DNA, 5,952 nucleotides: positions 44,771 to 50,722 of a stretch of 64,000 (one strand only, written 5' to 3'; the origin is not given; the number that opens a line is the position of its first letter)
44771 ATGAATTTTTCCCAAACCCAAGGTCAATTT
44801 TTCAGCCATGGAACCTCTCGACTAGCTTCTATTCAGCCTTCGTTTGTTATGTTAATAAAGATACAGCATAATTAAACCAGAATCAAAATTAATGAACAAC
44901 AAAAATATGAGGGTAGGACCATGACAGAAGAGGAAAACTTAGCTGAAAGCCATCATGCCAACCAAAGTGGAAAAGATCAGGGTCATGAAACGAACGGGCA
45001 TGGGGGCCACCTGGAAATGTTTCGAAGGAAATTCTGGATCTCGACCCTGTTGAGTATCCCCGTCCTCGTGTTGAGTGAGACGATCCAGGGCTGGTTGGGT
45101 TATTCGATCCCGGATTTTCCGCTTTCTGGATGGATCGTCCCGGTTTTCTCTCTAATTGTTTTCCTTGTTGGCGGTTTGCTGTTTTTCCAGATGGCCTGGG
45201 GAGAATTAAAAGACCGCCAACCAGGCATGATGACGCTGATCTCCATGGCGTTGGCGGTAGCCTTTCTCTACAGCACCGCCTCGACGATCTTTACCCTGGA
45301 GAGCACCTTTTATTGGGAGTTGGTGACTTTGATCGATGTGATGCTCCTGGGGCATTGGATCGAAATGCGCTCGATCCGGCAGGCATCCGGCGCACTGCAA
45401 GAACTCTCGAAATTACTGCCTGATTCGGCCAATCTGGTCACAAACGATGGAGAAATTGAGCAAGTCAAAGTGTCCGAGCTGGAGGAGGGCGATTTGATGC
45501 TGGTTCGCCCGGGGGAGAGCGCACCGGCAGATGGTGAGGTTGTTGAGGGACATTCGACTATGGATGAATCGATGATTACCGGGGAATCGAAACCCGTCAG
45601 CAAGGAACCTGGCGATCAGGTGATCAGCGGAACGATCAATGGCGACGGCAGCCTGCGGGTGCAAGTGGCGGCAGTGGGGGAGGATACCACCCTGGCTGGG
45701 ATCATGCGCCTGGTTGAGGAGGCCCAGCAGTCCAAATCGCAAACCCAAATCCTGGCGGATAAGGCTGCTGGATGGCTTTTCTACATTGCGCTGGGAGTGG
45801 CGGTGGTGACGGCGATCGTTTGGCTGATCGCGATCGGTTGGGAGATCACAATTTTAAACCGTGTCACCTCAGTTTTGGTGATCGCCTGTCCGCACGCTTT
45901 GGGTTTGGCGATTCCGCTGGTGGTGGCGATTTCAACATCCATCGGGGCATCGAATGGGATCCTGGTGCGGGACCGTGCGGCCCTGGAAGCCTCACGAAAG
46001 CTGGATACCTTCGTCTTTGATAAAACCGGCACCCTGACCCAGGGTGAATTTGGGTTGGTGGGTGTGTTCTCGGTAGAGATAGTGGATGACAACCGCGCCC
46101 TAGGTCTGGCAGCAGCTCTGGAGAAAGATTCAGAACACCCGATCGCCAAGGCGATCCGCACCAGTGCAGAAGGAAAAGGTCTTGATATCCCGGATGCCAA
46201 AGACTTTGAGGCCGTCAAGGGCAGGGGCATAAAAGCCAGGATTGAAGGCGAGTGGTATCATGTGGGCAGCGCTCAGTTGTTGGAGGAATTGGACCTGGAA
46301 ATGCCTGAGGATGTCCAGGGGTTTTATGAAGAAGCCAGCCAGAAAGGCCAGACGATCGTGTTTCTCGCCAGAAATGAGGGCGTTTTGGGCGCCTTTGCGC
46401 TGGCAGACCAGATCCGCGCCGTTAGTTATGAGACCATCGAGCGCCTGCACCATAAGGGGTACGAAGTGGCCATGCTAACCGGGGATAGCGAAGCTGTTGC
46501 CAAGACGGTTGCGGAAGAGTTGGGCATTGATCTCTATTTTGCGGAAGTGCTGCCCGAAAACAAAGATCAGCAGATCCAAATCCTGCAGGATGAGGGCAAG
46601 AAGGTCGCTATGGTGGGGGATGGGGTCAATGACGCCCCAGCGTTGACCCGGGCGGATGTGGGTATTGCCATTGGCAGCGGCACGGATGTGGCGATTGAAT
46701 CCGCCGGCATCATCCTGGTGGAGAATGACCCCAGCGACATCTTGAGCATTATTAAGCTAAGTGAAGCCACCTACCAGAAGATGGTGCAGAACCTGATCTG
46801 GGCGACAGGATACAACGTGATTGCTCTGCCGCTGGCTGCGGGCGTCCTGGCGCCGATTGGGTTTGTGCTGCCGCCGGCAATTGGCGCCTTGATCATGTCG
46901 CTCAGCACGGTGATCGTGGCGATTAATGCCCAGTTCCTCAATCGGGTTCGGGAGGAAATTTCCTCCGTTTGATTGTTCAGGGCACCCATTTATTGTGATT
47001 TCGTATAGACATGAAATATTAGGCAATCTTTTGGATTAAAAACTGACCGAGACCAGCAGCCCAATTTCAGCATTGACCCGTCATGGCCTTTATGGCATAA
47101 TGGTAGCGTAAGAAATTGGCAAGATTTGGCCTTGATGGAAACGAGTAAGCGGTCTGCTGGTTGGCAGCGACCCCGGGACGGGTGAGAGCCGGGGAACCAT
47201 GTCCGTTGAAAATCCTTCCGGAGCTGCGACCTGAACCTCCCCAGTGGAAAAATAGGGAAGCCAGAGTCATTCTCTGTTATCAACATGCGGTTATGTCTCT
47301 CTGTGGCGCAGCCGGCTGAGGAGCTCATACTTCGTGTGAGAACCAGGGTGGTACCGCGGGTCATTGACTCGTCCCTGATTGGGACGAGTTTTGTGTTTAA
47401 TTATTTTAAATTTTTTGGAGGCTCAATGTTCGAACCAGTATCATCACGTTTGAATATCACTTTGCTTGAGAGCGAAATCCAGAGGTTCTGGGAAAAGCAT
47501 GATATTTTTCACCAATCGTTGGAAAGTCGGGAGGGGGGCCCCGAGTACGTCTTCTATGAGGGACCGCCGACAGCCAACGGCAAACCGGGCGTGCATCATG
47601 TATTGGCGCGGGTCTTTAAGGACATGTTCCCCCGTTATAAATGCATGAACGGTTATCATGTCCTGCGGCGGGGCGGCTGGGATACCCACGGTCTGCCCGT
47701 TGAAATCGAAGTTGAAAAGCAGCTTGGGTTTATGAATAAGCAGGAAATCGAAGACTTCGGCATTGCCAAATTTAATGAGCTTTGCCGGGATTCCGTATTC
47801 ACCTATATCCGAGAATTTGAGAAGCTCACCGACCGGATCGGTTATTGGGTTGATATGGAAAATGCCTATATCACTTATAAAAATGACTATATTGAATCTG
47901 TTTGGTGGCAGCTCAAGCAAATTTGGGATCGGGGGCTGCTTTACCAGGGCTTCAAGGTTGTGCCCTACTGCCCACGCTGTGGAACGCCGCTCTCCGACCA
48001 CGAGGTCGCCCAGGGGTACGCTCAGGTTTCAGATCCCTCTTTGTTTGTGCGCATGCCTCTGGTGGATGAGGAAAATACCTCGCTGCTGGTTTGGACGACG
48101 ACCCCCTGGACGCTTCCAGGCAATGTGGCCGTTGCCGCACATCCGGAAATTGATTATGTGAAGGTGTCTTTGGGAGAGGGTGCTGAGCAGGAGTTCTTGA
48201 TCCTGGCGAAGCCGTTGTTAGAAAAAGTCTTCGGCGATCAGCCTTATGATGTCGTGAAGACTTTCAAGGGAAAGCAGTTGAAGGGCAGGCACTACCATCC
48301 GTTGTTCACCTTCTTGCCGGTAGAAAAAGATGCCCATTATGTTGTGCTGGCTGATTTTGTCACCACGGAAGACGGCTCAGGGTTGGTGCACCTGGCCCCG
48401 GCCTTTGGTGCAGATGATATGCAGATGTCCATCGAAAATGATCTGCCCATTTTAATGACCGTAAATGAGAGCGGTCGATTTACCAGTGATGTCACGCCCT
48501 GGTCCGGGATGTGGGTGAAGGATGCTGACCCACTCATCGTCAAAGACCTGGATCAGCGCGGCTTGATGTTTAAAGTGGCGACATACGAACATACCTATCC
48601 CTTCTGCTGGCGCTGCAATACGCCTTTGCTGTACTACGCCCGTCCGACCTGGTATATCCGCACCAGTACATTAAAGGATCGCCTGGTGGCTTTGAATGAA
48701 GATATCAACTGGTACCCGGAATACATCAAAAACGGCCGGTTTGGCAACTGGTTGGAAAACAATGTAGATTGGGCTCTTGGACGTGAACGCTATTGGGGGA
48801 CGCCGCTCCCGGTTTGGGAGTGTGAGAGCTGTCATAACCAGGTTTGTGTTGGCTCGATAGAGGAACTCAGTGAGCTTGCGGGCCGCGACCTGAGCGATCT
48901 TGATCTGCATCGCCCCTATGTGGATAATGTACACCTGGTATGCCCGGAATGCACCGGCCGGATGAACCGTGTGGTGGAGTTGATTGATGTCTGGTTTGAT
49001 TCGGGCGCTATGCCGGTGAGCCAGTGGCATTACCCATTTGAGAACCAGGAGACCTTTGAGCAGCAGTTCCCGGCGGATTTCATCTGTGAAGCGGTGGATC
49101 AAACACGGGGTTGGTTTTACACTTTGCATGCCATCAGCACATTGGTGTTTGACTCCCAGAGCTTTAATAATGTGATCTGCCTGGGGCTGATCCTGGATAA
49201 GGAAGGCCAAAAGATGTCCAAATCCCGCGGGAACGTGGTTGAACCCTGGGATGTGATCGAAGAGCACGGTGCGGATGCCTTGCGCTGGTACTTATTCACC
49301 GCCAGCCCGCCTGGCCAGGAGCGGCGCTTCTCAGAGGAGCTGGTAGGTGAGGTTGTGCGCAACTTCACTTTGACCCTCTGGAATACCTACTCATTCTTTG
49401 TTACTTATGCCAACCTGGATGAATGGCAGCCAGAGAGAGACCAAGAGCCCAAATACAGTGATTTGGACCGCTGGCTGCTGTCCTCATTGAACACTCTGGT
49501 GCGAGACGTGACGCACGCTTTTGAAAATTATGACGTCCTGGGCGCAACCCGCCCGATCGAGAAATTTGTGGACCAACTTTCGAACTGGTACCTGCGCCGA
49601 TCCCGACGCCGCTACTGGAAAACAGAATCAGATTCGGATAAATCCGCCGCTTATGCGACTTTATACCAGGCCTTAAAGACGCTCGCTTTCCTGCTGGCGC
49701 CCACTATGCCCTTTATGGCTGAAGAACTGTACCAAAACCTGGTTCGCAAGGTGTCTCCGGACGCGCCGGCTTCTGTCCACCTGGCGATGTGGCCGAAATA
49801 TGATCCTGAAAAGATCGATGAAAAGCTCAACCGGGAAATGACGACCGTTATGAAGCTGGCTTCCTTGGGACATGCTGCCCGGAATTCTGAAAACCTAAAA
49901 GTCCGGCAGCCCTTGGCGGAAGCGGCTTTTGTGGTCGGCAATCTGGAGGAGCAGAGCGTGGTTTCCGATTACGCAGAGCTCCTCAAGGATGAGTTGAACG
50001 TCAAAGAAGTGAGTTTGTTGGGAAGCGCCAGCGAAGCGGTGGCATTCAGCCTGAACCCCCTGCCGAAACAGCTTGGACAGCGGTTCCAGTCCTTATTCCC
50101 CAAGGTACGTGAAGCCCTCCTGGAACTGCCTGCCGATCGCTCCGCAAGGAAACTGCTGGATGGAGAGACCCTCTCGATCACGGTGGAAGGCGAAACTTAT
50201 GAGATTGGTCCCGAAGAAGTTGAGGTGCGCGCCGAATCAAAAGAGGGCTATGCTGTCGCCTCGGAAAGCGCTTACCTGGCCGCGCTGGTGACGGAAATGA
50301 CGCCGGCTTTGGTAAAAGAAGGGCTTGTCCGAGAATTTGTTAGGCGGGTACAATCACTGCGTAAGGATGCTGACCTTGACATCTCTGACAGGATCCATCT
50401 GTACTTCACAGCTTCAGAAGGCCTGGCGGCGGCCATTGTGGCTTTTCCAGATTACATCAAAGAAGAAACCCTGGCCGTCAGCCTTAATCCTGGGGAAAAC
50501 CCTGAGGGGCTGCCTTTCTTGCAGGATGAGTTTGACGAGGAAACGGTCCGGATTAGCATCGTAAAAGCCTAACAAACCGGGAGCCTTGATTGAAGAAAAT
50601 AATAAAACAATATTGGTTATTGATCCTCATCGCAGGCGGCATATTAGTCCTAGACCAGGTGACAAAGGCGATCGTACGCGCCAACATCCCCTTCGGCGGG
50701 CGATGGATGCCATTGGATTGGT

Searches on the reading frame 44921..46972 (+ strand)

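Call 81: search_protein_families(library=pfam, proteins=[window:44921-46972:+], max_evalue=1e-8)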
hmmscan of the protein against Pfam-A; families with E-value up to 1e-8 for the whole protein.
window:44921-46972:+ (683 aa): 2 families
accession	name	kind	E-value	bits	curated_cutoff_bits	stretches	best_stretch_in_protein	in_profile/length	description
PF00122.25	E1-E2_ATPase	-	4.4e-53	179.9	28.1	1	165-343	2-179/181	E1-E2 ATPase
PF00702.32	Hydrolase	-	9.4e-35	121.2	26.4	1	362-579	2-191/191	haloacid dehalogenase-like hydrolase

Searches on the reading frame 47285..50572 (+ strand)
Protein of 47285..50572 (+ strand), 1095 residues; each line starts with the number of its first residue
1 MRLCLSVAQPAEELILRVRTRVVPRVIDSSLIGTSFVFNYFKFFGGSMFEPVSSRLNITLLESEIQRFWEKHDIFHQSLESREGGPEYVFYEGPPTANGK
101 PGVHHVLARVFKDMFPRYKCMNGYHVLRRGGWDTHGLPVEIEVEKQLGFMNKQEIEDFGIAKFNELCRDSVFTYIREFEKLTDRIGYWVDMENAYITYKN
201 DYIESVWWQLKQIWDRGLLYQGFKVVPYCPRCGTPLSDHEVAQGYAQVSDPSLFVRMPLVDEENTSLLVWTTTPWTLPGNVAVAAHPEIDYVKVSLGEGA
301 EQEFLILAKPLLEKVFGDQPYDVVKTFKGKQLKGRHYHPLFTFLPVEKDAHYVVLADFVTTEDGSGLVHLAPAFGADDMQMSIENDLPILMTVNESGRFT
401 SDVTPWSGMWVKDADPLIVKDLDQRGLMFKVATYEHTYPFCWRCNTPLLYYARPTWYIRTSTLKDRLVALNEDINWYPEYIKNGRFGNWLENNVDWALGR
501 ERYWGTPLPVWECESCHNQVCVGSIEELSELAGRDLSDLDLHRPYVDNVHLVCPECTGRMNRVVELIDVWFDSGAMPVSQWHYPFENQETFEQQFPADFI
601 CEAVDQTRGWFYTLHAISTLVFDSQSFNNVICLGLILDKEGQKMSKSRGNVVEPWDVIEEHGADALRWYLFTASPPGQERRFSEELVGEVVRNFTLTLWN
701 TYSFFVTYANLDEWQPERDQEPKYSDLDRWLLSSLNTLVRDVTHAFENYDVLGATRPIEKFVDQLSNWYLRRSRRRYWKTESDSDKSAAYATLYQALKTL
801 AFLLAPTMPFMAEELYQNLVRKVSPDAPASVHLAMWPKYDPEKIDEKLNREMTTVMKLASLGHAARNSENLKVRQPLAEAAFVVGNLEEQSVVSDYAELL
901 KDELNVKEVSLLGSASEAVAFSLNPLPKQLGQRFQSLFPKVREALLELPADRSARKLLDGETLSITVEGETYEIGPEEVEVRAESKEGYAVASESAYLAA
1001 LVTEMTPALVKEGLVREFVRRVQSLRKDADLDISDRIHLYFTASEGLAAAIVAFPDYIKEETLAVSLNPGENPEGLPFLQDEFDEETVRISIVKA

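Call 81: search_protein_families(library=pfam, proteins=[window:47285-50572:+], max_evalue=1e-8)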
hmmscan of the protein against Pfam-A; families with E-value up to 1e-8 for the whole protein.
window:47285-50572:+ (1095 aa): 4 families
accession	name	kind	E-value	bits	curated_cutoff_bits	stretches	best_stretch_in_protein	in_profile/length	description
PF00133.28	tRNA-synt_1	-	5.4e-124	414.5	22.7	1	65-681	2-412/414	tRNA synthetases class I (I, L, M and V)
PF19302.4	DUF5915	-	2.9e-44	151.4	27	1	898-1094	2-194/195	Domain of unknown function (DUF5915)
PF08264.19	Anticodon_1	-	5.1e-33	114.5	25.1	1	728-878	1-145/148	Anticodon-binding domain of tRNA ligase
PF09334.17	tRNA-synt_1g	-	6.1e-17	61.9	20.1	0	568-687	246-371/391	tRNA synthetases class I (M)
